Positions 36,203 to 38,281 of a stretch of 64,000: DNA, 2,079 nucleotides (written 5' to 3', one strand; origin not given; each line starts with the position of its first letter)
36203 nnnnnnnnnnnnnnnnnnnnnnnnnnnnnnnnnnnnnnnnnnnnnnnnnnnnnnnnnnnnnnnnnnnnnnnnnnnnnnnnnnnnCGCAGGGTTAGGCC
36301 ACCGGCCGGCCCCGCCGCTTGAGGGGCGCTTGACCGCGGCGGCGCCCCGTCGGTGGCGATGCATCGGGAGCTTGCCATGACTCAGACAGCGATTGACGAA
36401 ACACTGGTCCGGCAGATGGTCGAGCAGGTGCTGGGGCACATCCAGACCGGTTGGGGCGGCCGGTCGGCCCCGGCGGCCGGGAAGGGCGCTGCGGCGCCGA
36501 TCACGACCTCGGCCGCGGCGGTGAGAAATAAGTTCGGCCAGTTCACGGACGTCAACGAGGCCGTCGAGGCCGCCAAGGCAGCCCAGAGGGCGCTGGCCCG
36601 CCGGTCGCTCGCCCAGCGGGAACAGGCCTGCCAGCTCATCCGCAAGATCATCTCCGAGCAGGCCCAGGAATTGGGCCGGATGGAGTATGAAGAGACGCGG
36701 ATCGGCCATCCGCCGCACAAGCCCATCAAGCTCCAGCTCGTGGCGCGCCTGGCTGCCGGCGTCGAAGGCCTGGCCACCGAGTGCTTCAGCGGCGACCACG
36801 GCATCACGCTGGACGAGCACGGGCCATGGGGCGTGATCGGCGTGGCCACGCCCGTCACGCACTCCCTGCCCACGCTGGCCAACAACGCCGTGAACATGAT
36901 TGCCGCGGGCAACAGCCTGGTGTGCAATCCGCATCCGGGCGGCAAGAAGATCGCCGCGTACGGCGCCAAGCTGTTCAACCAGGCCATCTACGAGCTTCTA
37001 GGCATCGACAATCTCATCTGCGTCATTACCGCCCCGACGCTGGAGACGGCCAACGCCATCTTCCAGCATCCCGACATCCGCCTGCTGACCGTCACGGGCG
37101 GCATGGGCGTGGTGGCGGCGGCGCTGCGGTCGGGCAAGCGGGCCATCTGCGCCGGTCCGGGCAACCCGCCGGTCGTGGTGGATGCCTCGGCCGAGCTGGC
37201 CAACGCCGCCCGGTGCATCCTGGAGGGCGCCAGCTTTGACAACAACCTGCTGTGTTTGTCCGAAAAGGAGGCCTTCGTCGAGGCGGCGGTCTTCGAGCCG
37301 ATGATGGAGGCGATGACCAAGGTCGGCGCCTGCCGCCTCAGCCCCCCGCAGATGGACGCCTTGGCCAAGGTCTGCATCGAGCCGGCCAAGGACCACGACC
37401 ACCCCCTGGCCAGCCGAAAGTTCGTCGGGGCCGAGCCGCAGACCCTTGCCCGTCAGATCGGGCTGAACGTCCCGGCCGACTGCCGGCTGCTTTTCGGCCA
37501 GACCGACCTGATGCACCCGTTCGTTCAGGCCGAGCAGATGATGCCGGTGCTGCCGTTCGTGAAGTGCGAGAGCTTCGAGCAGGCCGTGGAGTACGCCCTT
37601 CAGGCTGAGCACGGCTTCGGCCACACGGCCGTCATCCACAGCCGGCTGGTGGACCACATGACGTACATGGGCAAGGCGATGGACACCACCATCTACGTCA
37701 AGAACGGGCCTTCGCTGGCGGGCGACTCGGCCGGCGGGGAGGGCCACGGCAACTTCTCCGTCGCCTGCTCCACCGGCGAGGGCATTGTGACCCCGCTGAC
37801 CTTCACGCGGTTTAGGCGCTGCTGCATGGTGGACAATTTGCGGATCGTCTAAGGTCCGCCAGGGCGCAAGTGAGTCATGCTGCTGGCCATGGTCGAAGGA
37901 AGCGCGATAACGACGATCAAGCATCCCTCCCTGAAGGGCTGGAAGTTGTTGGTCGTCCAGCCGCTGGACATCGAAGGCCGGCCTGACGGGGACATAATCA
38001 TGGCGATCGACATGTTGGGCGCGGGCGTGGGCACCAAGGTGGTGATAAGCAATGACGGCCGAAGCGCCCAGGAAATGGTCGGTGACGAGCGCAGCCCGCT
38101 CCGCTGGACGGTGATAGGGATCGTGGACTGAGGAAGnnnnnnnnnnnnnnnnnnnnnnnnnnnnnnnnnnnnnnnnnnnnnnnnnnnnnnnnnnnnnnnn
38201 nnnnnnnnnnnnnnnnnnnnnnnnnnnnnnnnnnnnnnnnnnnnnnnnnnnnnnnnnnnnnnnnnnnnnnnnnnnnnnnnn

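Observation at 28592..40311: Complete PVM-type bacterial microcompartment (metabolosome) locus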

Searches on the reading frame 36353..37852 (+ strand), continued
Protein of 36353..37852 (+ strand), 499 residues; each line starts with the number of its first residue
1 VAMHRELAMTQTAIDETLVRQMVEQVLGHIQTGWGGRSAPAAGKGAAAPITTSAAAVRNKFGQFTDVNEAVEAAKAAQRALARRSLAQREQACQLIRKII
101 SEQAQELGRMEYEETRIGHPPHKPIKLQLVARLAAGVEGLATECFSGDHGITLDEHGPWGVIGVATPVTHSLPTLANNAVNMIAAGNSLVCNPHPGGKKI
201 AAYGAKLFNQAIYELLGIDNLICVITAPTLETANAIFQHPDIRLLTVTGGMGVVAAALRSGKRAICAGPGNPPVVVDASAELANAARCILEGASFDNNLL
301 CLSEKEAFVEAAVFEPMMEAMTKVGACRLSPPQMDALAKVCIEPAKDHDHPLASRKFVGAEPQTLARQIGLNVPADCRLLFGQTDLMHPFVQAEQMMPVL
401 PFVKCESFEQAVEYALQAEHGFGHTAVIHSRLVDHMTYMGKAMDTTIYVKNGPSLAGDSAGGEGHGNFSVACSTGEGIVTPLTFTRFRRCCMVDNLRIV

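Call 80: search_solved_structures(query=window:36377-37852:+, max_evalue=1e-30, show_alignments=1)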
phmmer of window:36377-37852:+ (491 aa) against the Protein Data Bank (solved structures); distinct sequences matched with E-value up to 1e-30: 15.
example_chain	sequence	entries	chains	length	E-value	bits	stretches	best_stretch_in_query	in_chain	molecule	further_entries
4c3s_A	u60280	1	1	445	6.4e-109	368.1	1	50-489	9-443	ALDEHYDE DEHYDROGENASE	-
5dbv_A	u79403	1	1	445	1.1e-107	364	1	50-489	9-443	Aldehyde Dehydrogenase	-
5dru_A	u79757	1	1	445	1.7e-107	363.4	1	50-489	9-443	Aldehyde Dehydrogenase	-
5jfl_A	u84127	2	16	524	4.5e-104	352.1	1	42-490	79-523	Aldehyde dehydrogenase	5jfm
5jfn_A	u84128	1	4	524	1.2e-102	347.4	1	42-490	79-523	Aldehyde dehydrogenase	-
6gvs_A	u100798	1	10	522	6.7e-101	341.6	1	42-490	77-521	Aldehyde dehydrogenase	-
8cei_A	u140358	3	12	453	6.7e-43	150.4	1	58-467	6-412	Succinate-semialdehyde dehydrogenase (acetylating)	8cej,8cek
5j78_A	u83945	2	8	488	3.2e-41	144.9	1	56-423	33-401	Acetaldehyde dehydrogenase (Acetylating)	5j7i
3k9d_A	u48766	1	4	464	1.5e-40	142.7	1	57-426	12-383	ALDEHYDE DEHYDROGENASE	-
6tqh_A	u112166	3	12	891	3.4e-38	134.9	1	57-450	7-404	Aldehyde-alcohol dehydrogenase | Bifunctional aldehyde-alcohol dehydrogenase AdhE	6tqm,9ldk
6ahc_A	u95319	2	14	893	3.4e-38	134.9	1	57-450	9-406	Aldehyde-alcohol dehydrogenase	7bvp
3my7_A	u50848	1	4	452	2.3e-36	128.8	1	66-465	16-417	Alcohol dehydrogenase/acetaldehyde dehydrogenase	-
7dag_A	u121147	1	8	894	5.4e-36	127.6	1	60-465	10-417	Aldehyde-alcohol dehydrogenase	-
8uhw_A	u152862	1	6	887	2.1e-34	122.4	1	50-449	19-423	Aldehyde-alcohol dehydrogenase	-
13he_A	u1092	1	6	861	6.3e-34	120.8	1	98-449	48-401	Aldehyde-alcohol dehydrogenase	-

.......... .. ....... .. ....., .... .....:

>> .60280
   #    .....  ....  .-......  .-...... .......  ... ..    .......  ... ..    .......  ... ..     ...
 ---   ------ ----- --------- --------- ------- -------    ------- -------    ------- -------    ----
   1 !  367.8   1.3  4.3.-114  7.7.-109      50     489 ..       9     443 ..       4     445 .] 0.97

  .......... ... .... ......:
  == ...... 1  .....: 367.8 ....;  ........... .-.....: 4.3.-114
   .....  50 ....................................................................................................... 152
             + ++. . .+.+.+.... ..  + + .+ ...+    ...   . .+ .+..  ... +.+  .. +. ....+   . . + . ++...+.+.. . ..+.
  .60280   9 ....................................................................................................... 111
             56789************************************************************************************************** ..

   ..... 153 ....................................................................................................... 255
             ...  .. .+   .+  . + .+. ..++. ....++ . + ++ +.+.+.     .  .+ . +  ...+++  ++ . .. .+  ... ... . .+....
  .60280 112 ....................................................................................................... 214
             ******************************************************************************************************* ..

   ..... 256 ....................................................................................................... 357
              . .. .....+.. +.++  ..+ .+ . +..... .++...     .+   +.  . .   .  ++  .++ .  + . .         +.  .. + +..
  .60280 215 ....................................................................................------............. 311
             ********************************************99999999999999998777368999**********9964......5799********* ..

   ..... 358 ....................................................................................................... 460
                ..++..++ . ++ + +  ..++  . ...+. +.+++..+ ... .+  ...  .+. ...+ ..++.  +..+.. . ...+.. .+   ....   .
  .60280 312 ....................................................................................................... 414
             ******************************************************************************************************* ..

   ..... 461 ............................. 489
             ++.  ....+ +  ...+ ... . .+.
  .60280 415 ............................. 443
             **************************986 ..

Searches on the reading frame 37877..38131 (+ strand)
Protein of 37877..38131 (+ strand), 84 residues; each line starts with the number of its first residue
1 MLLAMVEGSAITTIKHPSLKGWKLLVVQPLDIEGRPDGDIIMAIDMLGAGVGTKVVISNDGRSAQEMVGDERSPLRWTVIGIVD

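Call 4: search_protein_families(library=pfam, proteins=[window:37877-38131:+], max_evalue=0.01)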
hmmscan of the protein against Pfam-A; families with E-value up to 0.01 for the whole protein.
window:37877-38131:+ (84 aa): 2 families
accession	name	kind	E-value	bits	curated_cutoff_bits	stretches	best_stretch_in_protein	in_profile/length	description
PF03319.19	EutN_CcmL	-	8.2e-25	87.6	25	1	1-84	1-83/83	Ethanolamine utilisation protein EutN/carboxysome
PF00381.24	PTS-HPr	-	0.0074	16.8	23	0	37-68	41-72/81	PTS HPr component phosphorylation site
